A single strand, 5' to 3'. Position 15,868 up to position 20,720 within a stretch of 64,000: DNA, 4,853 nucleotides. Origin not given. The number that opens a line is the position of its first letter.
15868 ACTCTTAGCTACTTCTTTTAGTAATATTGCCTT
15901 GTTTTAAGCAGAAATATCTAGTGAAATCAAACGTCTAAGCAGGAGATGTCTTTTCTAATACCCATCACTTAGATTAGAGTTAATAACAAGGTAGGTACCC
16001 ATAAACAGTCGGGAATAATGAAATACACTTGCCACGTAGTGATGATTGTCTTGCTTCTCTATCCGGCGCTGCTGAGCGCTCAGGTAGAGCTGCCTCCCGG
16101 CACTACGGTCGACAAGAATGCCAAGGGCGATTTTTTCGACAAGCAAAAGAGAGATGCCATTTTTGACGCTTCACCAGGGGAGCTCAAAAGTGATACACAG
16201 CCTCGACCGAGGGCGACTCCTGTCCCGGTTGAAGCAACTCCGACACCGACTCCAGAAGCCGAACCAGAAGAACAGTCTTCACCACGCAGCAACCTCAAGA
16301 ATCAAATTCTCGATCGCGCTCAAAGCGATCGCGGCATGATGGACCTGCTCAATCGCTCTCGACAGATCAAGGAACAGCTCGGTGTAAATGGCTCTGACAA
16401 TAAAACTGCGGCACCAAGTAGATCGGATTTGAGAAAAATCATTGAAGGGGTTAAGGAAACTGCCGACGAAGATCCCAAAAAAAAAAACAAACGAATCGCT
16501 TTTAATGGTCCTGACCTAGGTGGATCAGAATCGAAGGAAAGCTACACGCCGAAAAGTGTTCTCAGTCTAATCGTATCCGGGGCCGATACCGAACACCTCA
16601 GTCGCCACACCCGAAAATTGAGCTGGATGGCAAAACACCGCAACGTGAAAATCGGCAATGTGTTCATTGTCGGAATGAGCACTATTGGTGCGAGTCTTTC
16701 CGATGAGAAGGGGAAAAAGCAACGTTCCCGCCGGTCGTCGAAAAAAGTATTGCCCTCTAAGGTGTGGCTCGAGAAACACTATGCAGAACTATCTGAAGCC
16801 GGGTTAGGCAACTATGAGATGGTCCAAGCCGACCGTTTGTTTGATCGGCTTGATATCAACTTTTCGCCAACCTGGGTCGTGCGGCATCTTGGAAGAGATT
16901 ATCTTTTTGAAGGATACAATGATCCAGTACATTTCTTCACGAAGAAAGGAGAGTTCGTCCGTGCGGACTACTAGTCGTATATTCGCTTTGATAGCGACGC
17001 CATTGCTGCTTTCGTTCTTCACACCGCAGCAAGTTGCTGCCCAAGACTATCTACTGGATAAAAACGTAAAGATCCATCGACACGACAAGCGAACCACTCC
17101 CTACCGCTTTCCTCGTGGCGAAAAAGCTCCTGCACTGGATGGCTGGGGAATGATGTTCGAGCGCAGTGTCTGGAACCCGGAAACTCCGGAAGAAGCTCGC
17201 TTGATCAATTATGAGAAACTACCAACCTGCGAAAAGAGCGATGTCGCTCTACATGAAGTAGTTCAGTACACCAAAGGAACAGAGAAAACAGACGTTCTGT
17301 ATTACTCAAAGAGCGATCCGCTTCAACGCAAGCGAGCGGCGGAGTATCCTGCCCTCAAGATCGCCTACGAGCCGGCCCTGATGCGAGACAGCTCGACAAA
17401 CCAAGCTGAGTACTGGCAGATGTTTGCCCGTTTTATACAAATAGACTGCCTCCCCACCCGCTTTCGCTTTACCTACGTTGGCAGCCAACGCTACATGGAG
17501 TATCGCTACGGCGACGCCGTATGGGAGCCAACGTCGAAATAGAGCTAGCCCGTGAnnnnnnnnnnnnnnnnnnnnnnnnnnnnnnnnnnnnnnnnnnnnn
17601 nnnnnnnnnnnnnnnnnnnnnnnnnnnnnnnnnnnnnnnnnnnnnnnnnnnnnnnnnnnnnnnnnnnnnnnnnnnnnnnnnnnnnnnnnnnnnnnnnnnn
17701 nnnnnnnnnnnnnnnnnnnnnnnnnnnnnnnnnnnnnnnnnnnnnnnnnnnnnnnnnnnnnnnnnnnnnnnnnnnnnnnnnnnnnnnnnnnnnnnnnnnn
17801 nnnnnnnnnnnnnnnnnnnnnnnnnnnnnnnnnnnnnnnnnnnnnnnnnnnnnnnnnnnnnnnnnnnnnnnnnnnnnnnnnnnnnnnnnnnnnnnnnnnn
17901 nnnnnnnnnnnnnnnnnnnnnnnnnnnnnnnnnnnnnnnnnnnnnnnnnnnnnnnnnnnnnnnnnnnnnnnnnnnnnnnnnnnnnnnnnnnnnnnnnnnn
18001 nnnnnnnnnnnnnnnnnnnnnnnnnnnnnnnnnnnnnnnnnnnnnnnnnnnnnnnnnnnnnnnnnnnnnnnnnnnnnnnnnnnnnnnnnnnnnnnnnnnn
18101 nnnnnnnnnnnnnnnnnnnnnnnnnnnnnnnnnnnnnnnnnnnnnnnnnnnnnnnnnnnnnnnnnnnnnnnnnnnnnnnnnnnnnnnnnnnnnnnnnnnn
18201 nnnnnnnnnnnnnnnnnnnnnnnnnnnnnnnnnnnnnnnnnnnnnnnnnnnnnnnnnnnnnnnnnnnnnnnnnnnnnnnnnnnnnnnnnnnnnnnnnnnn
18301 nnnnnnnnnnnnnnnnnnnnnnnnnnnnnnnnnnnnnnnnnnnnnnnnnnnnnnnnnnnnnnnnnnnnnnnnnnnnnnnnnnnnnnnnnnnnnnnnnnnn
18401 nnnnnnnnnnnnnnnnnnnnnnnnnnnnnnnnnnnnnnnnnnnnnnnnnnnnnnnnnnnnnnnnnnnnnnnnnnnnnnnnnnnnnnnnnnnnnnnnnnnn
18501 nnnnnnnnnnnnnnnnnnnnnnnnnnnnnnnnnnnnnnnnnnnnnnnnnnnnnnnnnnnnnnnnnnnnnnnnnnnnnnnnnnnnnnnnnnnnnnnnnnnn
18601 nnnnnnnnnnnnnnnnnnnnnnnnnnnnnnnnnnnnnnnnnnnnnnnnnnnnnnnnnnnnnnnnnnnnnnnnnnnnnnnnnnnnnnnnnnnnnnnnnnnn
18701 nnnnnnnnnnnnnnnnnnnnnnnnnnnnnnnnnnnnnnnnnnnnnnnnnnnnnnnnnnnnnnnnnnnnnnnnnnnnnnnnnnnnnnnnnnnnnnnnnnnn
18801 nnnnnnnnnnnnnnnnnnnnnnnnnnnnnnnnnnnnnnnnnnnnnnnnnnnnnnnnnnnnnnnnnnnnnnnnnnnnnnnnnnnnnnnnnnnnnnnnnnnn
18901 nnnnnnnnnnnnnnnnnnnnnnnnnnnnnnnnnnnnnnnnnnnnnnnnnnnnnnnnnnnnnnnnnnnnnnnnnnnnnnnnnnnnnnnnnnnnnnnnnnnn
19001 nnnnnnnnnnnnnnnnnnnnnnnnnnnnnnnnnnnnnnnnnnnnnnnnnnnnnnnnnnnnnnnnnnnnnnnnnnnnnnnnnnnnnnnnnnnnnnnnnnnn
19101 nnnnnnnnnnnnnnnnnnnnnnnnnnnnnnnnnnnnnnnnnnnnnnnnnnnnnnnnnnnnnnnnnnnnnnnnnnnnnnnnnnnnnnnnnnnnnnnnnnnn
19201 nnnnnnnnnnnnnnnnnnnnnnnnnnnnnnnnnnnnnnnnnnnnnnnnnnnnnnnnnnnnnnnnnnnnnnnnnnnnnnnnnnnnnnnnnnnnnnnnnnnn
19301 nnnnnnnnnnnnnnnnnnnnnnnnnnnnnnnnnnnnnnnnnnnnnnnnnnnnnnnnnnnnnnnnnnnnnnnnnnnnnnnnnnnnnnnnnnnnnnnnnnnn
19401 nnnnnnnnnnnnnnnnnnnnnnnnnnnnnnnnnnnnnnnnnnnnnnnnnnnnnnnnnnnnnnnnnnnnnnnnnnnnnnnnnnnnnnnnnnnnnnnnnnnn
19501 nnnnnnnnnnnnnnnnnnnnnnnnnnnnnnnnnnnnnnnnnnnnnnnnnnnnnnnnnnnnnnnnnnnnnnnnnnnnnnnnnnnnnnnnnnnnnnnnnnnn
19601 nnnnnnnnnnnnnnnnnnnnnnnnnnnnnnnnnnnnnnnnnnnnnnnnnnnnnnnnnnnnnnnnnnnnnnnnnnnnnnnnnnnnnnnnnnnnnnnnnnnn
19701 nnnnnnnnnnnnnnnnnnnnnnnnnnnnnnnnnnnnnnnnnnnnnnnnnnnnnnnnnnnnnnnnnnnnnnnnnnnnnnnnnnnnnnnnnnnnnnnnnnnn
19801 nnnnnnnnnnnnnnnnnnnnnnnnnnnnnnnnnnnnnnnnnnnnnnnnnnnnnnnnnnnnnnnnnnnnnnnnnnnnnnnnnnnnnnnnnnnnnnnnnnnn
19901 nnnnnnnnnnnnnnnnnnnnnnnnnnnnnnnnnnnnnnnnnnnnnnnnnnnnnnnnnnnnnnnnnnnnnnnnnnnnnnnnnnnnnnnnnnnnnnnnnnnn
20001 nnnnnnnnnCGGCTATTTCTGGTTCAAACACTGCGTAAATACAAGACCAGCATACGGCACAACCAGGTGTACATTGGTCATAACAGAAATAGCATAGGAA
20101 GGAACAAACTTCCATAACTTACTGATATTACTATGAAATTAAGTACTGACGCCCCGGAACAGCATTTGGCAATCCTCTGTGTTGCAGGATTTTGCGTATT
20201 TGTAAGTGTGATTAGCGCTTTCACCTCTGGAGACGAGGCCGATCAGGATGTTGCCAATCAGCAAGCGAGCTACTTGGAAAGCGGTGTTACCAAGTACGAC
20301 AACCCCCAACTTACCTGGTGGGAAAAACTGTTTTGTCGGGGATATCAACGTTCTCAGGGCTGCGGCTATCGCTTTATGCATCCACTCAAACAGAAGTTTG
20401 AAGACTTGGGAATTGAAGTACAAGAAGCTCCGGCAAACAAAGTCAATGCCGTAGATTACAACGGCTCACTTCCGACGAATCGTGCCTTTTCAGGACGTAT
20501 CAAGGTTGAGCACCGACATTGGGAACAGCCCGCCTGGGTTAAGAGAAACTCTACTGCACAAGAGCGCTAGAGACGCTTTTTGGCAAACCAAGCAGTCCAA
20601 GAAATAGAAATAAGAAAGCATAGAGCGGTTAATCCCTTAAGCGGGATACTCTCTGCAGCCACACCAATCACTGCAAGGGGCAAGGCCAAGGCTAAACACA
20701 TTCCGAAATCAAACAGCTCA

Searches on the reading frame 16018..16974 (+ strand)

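Call 8: search_protein_families(library=pfam, proteins=[window:16018-16974:+], max_evalue=0.001)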
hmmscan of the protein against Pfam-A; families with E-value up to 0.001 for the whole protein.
window:16018-16974:+ (318 aa): 0 families

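Call 84: search_protein_families(library=pfam, proteins=[window:16018-16974:+], max_evalue=0.1)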
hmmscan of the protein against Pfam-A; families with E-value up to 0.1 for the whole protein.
window:16018-16974:+ (318 aa): 1 family
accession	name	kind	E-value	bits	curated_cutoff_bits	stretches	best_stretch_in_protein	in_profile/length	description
PF03297.21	Ribosomal_S25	-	0.089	13.5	28.8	0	230-283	18-71/101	S25 ribosomal protein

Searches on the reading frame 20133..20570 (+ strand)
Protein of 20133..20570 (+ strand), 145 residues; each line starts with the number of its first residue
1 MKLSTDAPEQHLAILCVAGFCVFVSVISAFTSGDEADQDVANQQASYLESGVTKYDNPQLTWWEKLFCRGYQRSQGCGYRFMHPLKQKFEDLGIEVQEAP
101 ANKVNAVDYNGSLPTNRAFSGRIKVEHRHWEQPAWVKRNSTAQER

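Call 8: search_protein_families(library=pfam, proteins=[window:20133-20570:+], max_evalue=0.001)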
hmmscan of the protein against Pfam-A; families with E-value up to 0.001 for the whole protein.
window:20133-20570:+ (145 aa): 0 families

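Call 59: search_protein_families(library=pfam, alignment_id=A4, max_evalue=1)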
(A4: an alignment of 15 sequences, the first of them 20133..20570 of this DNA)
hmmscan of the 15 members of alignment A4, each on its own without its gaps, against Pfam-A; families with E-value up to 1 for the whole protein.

A. member 1, window:20133-20570:+ (145 aa): 0 families

B. families by the number of members that match (of 15 scanned): 1 family
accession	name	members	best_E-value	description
PF00642.30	zf-CCCH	2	0.22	Zinc finger C-x8-C-x5-C-x3-H type (and similar)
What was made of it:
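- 20133..20570 (+): Conserved partner gene (145 aa). It has an N-terminal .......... motif, one transmembrane helix, and a domain with invariant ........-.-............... (C-x8-C-x5-H). In the window, two kinase genes and a 130-aa gene (20567-20959) separate it from the array. No Pfam match (call 59).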

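Call 60: find_homologous_proteins(query=A4, max_evalue=0.001)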
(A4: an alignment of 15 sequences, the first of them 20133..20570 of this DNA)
Query A4 (15 sequences) (145 aa, profile of the alignment): 20 proteins with E <= 0.001 among 951 candidates.
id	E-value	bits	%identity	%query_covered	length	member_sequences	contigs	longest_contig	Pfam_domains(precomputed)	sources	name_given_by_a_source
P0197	2.6e-52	194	54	87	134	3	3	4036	-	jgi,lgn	jgi:hypothetical protein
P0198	2.7e-49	184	99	100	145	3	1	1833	-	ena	-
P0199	1.2e-48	182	48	87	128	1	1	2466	-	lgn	-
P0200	6.2e-43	164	34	86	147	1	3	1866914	-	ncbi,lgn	ncbi:MAG: hypothetical protein U0136_16550 [Bdellovibrionota bacterium]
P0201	9.7e-42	160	42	86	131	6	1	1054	-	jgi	-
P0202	3.4e-41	158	36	86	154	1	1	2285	-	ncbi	-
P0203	9.4e-40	153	34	86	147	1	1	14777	-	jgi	jgi:hypothetical protein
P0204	9.6e-40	153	31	86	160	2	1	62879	-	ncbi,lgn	-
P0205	1.7e-35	140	38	86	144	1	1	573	-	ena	-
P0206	3.6e-35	138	33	86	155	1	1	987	-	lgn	-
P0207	1.3e-34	137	34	83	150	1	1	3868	-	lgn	-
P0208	8.1e-34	134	35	86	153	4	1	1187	-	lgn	-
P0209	2.6e-33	132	30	86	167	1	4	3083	-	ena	-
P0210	8.1e-33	131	33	86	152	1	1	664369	-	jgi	-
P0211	1.5e-31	127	32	86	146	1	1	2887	-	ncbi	-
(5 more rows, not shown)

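Call 63: find_encoding_contigs(protein=P0210, flank=10000, max_places=1)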
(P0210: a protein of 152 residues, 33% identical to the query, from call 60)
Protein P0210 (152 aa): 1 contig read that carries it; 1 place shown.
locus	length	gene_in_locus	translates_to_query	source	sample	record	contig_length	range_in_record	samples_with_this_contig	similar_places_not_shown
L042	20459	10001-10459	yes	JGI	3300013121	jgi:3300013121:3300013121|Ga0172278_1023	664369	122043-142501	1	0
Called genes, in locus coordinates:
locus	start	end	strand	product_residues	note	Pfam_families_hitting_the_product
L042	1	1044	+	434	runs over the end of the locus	PF09721:Exosortase_EpsH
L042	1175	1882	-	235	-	PF01987:AIM24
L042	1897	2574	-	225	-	PF01987:AIM24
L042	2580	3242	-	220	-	PF01987:AIM24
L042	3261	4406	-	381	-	PF01435:Peptidase_M48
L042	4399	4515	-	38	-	-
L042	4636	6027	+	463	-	PF03841:SelA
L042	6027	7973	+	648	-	PF00009:GTP_EFTU, PF03144:GTP_EFTU_D2 (weak), PF25461:Beta-barrel_SelB, PF09107:WHD_3rd_SelB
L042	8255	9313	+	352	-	PF01212:Beta_elim_lyase, PF00266:Aminotran_5 (weak)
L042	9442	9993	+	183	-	-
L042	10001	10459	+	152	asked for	-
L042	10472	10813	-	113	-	-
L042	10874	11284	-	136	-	-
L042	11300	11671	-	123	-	-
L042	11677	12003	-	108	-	PF04956:TrbC (weak)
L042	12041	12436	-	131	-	-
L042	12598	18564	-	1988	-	PF12705:PDDEXK_1, PF00580:UvrD-helicase, PF13245:AAA_19, PF13361:UvrD_C, PF13538:UvrD_C_2 (faint)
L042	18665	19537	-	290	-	PF00483:NTP_transferase, PF12804:NTP_transf_3 (faint)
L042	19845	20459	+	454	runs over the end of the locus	PF00072:Response_reg, PF00158:Sigma54_activat, PF14532:Sigma54_activ_2, PF25601:AAA_lid_14, PF02954:HTH_8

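Call 72: predict_structure(alignment_id=A5)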
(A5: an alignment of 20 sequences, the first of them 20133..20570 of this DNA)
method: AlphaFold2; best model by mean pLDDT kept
length: 145 residues; sequences in the alignment: 20
mean_pLDDT: 60.2   pTM: 0.26
mean pLDDT of the five models: 60.2, 58.5, 57.5, 55.7, 54.0
residues with pLDDT >= 90: 10; 70-90: 28; 50-70: 62; < 50: 45
segments of 3 or more residues with pLDDT < 50: 34-55, 104-113, 120-124, 127-129
pLDDT, mean of each block of 10 residues (from residue 1): 70 90 87 52 44 52 69 55 61 66 46 50 48 56 53
secondary structure, 60 per line:
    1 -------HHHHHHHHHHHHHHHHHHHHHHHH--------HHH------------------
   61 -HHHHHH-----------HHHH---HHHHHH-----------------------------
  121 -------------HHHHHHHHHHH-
elements in order: H8-31 H62-67 H79-82 H86-91 H134-144
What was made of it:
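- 20133..20570 (+): The AF2 model is unreliable, pLDDT 60 (call 72).
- Tried and rejected: For the partner protein, Pfam found nothing (call 59) and the AF2 pLDDT was 60 (call 72), so no fold search was run.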

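Call 87: find_encoding_contigs(protein=P0200, flank=10000, max_places=1)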
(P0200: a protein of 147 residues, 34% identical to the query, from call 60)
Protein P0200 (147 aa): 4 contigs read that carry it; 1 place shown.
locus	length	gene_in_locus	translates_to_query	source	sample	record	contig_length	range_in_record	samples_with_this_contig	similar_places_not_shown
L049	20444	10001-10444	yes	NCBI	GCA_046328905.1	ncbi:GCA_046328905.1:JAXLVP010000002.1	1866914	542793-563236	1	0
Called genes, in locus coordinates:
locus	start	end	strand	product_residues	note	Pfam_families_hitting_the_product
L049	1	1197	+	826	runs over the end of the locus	PF08487:VIT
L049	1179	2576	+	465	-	PF09721:Exosortase_EpsH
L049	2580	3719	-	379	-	PF27233:MJ0711_N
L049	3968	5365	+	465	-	PF12390:Se-cys_synth_N (weak), PF03841:SelA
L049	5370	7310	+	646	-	PF00009:GTP_EFTU, PF03144:GTP_EFTU_D2 (weak), PF09107:WHD_3rd_SelB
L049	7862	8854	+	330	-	-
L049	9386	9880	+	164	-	-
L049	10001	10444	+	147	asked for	-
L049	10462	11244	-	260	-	-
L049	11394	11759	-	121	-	-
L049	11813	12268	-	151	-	-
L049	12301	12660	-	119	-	-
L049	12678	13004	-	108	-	-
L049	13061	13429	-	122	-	-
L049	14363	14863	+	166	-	PF07811:TadE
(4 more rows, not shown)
